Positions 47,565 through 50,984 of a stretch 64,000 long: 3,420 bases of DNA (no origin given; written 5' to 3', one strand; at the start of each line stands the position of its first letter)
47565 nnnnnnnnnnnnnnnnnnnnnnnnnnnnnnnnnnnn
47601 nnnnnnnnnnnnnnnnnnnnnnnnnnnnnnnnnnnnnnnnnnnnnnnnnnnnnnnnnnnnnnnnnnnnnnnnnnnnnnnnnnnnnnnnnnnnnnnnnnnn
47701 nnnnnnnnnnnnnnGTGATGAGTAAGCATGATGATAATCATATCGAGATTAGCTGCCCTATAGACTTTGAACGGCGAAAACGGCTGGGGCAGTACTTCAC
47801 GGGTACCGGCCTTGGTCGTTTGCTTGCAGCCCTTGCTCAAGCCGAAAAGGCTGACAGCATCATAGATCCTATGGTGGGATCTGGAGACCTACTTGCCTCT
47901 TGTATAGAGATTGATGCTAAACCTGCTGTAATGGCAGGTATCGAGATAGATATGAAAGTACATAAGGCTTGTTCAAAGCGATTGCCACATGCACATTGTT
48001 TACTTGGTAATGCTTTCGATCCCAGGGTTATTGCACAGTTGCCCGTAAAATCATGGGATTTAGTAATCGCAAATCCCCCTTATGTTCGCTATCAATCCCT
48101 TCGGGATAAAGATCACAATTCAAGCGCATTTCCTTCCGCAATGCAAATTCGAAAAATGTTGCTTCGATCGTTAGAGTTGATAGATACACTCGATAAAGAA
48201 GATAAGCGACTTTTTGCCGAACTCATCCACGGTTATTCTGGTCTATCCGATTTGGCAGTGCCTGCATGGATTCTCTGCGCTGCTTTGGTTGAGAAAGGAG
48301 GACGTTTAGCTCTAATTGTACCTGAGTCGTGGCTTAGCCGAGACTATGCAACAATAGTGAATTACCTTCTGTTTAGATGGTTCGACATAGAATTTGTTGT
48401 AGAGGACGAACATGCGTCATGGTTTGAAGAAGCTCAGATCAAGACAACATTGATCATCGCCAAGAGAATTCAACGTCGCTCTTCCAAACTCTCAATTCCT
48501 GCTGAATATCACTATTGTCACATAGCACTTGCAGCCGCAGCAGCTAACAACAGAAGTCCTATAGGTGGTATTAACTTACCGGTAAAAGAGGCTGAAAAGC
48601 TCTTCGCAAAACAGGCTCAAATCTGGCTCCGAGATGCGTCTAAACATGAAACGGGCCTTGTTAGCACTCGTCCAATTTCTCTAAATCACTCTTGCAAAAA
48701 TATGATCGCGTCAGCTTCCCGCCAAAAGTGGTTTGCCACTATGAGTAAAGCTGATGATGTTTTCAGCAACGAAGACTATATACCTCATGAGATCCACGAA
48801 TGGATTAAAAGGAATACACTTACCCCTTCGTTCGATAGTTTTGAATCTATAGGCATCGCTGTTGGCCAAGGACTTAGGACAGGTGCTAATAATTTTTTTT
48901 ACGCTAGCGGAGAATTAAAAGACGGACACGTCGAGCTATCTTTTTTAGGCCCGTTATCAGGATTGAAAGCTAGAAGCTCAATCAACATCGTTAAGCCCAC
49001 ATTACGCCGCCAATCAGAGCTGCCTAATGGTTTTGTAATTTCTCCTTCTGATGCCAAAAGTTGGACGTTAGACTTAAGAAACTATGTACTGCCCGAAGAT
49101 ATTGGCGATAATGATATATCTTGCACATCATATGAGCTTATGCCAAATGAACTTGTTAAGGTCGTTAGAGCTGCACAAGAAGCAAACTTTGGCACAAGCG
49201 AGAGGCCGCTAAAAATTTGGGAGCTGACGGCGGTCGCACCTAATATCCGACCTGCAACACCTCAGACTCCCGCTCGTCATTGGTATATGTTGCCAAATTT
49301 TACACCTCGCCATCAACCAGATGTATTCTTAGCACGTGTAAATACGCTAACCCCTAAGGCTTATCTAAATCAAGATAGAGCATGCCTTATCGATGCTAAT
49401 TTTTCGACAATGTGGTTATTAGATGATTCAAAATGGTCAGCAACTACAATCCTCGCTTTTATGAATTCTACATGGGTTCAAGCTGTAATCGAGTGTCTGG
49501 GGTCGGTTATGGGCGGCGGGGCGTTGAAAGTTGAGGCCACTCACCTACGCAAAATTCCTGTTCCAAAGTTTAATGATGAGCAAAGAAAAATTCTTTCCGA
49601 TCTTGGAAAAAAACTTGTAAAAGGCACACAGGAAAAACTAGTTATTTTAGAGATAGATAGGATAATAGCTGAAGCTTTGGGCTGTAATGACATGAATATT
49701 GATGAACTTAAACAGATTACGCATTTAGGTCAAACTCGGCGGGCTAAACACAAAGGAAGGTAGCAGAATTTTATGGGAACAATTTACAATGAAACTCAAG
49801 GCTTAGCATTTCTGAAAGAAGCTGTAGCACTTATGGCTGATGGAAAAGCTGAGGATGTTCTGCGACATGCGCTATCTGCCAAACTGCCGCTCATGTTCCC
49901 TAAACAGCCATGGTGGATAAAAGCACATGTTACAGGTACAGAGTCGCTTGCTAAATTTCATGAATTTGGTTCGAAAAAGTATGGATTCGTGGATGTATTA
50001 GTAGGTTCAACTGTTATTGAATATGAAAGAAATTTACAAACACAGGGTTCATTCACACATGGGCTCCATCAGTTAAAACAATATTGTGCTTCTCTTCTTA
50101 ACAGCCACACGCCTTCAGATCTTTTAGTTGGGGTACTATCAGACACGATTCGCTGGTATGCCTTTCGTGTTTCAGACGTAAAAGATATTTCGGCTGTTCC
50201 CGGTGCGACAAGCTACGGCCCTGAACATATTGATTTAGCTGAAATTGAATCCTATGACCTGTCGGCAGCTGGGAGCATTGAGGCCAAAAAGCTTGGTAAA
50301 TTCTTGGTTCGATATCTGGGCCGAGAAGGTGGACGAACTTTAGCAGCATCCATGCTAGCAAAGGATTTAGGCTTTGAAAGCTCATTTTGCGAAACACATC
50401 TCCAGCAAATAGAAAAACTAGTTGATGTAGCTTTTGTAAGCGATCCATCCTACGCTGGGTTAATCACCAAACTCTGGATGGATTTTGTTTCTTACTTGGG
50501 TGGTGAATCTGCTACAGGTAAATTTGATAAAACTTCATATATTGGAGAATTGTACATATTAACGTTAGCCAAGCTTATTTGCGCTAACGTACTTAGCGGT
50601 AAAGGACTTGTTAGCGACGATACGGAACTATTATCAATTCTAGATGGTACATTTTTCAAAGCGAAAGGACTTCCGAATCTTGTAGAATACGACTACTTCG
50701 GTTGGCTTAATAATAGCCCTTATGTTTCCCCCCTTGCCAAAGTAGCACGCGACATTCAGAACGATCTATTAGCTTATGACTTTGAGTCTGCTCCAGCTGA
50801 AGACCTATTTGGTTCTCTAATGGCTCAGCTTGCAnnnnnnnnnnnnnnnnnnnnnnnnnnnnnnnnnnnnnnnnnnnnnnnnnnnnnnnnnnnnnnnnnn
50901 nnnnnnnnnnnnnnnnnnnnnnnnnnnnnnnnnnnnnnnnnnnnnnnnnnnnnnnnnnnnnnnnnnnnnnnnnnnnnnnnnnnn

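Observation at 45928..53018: Three tandem DNA-methyltransferase-fold genes in a leuX islet, with no intact stand-alone nuclease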

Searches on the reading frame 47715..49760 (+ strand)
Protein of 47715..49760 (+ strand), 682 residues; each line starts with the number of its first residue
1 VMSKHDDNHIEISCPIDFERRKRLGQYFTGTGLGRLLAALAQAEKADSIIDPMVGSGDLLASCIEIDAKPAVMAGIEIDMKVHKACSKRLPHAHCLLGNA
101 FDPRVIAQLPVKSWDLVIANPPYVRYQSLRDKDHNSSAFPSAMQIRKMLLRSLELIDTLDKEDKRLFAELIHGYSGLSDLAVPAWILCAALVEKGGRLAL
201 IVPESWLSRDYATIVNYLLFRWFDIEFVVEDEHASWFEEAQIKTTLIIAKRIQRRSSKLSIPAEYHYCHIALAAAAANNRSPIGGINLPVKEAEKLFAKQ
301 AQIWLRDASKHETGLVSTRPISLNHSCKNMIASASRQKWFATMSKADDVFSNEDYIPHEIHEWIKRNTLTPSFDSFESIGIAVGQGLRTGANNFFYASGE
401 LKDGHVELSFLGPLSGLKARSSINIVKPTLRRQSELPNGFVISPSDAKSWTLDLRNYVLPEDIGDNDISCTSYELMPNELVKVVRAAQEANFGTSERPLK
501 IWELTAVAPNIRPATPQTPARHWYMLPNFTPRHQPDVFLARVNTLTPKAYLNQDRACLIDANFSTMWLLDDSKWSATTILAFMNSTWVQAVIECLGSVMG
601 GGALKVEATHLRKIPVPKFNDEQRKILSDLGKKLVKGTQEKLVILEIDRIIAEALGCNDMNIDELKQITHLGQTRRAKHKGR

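Call 6: search_protein_families(proteins=[window:47715-49760:+], library=padloc, max_evalue=0.01)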
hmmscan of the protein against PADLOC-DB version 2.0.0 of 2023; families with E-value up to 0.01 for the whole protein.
window:47715-49760:+ (682 aa): 33 families (the best 25 are shown)
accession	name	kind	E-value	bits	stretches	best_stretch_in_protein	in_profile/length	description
PDLC03267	MTase_II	-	2e-29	100.9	3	521-679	386-538/539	Type II methyltransferase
PDLC03301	MTase_II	-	7.9e-18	62.3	3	183-252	209-278/604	Type II methyltransferase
PDLC03248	MTase_II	-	2.1e-16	57.7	1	20-131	5-103/521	Type II methyltransferase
PDLC03606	REase_MTase_IIG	-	1e-11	41.8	1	169-257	490-580/935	Type IIG restriction enzyme-methyltransferase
PDLC03366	MTase_II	-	3.6e-11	40.5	1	20-246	18-218/568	Type II methyltransferase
PDLC03313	MTase_II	-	5.8e-11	39.6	2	571-641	470-540/563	Type II methyltransferase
PDLC04134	mad2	-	3.1e-10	37.5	1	21-255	267-449/492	mads_2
PDLC03237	MTase_II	-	4.4e-09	32.8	1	21-263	117-368/1036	Type II methyltransferase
PDLC03227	MTase_II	-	1.1e-08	32.4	1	7-128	10-147/494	Type II methyltransferase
PDLC03285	MTase_II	-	1.6e-08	32.1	1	16-126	6-119/413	Type II methyltransferase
PDLC03338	MTase_II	-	5.5e-08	30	0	64-127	199-259/604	Type II methyltransferase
PDLC03258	MTase_II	-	1.5e-07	28.9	1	11-133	9-122/366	Type II methyltransferase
PDLC03226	MTase_II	-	1.7e-07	28.3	1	19-131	11-146/579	Type II methyltransferase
PDLC03719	oMTase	-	2.3e-07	28.2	1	11-138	12-137/387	orphan methyltransferase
PDLC03612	REase_MTase_IIG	-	6.9e-07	25.8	0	564-630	1131-1199/1247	Type IIG restriction enzyme-methyltransferase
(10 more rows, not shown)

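Call 7: search_protein_families(proteins=[window:47715-49760:+], library=ncbifam, max_evalue=0.01)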
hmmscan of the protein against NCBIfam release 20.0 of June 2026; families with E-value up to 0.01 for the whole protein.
window:47715-49760:+ (682 aa): 6 families
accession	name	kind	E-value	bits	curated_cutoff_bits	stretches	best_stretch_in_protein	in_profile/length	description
TIGR02987.1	met_A_Alw26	exception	9.6e-13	47.7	353.5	1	22-252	1-246/523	Alw26I/Eco31I/Esp3I family type II restriction adenine-specific DNA-methyltransferase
TIGR03534.1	RF_mod_PrmC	equivalog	0.0002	20.9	199.1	1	39-134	80-177/253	peptide chain release factor N(5)-glutamine methyltransferase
NF047738.1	antiphage_MADS2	equivalog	0.00036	19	720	0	21-65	307-351/654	methylation-associated defense system DNA methyltransferase MAD2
TIGR03533.1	L3_gln_methyl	equivalog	0.0078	15.6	229.7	0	101-131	177-207/284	50S ribosomal protein L3 N(5)-glutamine methyltransferase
TIGR01177.1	TIGR01177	hypoth_equivalog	0.008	15.5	316.55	0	33-132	170-267/330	TIGR01177 family methyltransferase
NF033452.1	BREX_1_MTaseX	exception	0.0093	13.8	500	0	568-641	817-883/1210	BREX-1 system adenine-specific DNA-methyltransferase PglX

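Call 15: profile_search(protein=window:47715-49760:+)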
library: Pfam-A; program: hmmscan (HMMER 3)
A. the first sequence (682 residues): domains with independent E <= 10: 5; with E <= 0.001: 3
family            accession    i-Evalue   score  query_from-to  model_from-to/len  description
N6_Mtase          PF02384.22    9.9e-06    25.5      20-125        21-137/311  N-6 DNA Methylase
Eco57I            PF07669.17    1.7e-05    25.4     113-215        74-146/171  Eco57I restriction-modification methylase
UPF0020           PF01170.24    0.00026    21.2      35-145        18-151/197  RMKL-like, methyltransferase domain
TaqI_C            PF12950.13       0.23    12.2     521-616        34-118/118  TaqI-like C-terminal specificity domain
MTS               PF05175.20       0.34    11.0      36-127        23-112/170  Methyltransferase small domain

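Call 54: search_solved_structures(query=window:47718-49760:+, max_evalue=1)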
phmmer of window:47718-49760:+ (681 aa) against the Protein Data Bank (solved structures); distinct sequences matched with E-value up to 1: 7.
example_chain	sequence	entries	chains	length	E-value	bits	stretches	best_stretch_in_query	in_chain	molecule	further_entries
7qw5_A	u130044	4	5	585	0.26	12.6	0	19-128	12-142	Modification methylase BseCI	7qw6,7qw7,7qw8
8w0p_A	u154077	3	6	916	0.47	11.7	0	190-251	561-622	RM.BsaXI | site-specific DNA-methyltransferase (adenine-specific)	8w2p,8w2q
1qcv_A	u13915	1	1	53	0.62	11.3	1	448-492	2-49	PROTEIN (RUBREDOXIN VARIANT PFRD-XC4)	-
2ibs_A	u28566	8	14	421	0.67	11.2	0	22-122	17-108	Modification methylase TaqI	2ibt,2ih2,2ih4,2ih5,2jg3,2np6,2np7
7vru_A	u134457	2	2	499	0.68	11.2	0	19-122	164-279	Site-specific DNA-methyltransferase (adenine-specific)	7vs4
1aqi_A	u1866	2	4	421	0.91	10.8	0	22-122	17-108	ADENINE-N6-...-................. TAQI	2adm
1aqj_A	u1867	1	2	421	0.92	10.8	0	22-122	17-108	ADENINE-N6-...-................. TAQI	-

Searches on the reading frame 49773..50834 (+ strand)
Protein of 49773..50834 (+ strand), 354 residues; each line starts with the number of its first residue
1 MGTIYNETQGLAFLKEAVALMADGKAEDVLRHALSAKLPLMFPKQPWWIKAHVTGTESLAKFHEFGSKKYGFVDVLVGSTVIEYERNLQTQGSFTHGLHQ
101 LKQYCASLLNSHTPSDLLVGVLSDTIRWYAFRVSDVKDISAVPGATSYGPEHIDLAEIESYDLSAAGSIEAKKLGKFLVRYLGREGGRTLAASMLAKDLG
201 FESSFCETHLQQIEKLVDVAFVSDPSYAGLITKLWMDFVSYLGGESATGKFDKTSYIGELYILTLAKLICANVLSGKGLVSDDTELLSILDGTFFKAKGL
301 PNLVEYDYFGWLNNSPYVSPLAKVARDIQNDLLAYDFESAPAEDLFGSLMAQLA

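Call 27: search_protein_representatives(protein=window:49773-50834:+)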
Query: 354 residues. Proteins with E-value up to 0.001 (for the whole library): 292; up to 1e-10: 148; up to 1e-30: 76. The best 150 are listed.
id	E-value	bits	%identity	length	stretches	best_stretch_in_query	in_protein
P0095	1.6e-127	442.2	58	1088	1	2-354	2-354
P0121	3.5e-103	362.2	51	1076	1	6-353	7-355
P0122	5.7e-96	338.5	47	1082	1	12-354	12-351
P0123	8.5e-95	334.6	50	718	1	14-354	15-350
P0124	1.8e-94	333.6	50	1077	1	11-354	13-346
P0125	1.6e-93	330.5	49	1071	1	16-354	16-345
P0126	7.0e-93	328.3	49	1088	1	13-354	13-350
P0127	3.0e-92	326.3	48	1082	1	13-354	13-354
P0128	1.2e-90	321.0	48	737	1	11-354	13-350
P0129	2.9e-90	319.7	46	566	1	12-354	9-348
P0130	1.1e-89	317.9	44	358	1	7-354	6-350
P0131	3.4e-89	316.2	48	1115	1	12-354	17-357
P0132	6.1e-89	315.4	44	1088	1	12-354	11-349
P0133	3.9e-88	312.7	48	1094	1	12-354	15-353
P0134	8.4e-86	305.1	47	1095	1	20-354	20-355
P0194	2.8e-34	135.7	33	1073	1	11-354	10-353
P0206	3.4e-24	102.5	28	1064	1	17-347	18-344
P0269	2.2e-10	57.1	25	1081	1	35-349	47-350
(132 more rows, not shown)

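Call 30: find_encoding_contigs(protein=P0206, flank=8000, max_places=2)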
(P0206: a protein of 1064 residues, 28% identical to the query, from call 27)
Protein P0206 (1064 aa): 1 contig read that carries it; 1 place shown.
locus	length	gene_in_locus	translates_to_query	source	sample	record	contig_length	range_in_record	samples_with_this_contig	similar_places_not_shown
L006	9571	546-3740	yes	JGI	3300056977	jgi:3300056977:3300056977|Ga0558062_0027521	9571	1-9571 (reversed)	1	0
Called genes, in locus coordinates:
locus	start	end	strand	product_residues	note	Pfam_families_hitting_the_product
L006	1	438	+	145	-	?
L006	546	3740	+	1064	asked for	PF02384:N6_Mtase (faint), PF07669:Eco57I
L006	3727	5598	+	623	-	PF01555:N6_N4_Mtase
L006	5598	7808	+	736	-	PF02384:N6_Mtase, PF07669:Eco57I (faint)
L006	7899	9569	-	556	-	?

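Call 31: find_encoding_contigs(protein=P0269, flank=8000, max_places=2)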
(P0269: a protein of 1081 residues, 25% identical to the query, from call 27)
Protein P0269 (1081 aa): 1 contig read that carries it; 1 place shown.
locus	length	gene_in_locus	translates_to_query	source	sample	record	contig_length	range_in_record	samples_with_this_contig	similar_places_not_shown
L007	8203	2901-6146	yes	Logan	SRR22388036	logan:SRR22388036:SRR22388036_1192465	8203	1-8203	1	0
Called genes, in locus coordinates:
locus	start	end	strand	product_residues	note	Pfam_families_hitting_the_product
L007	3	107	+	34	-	?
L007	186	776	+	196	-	-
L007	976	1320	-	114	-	PF02452:PemK_toxin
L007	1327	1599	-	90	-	-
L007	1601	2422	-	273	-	-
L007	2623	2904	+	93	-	PF20582:UPF0758_N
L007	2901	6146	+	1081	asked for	PF02384:N6_Mtase, PF20473:MmeI_Mtase (faint), PF07669:Eco57I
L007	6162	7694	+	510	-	PF02518:HATPase_c, PF13589:HATPase_c_3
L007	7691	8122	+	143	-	-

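Call 32: find_encoding_contigs(protein=P0194, flank=8000, max_places=2)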
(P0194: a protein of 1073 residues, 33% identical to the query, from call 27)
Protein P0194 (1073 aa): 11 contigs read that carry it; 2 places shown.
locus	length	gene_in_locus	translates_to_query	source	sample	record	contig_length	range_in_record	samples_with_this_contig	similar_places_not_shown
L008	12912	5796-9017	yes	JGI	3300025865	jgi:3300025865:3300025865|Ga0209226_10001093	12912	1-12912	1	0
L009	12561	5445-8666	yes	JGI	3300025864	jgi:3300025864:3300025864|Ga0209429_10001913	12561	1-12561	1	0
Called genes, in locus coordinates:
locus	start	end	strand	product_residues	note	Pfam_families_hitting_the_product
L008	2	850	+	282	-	?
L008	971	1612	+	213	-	PF00857:Isochorismatase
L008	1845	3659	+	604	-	PF01555:N6_N4_Mtase (faint)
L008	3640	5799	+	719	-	PF02384:N6_Mtase (weak), PF07669:Eco57I (faint)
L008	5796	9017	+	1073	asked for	-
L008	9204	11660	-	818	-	PF02463:SMC_N, PF13175:AAA_15 (weak), PF13304:AAA_21 (faint), PF13476:AAA_23, PF13555:AAA_29 (weak)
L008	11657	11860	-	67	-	-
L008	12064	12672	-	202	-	PF13643:DUF4145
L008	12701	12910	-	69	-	?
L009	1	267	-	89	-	?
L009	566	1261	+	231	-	PF00857:Isochorismatase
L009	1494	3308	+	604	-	PF01555:N6_N4_Mtase (faint)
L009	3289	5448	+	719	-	PF02384:N6_Mtase (weak), PF07669:Eco57I (faint)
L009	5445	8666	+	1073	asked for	-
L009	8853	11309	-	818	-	PF02463:SMC_N, PF13175:AAA_15 (weak), PF13304:AAA_21 (faint), PF13476:AAA_23, PF13555:AAA_29 (weak)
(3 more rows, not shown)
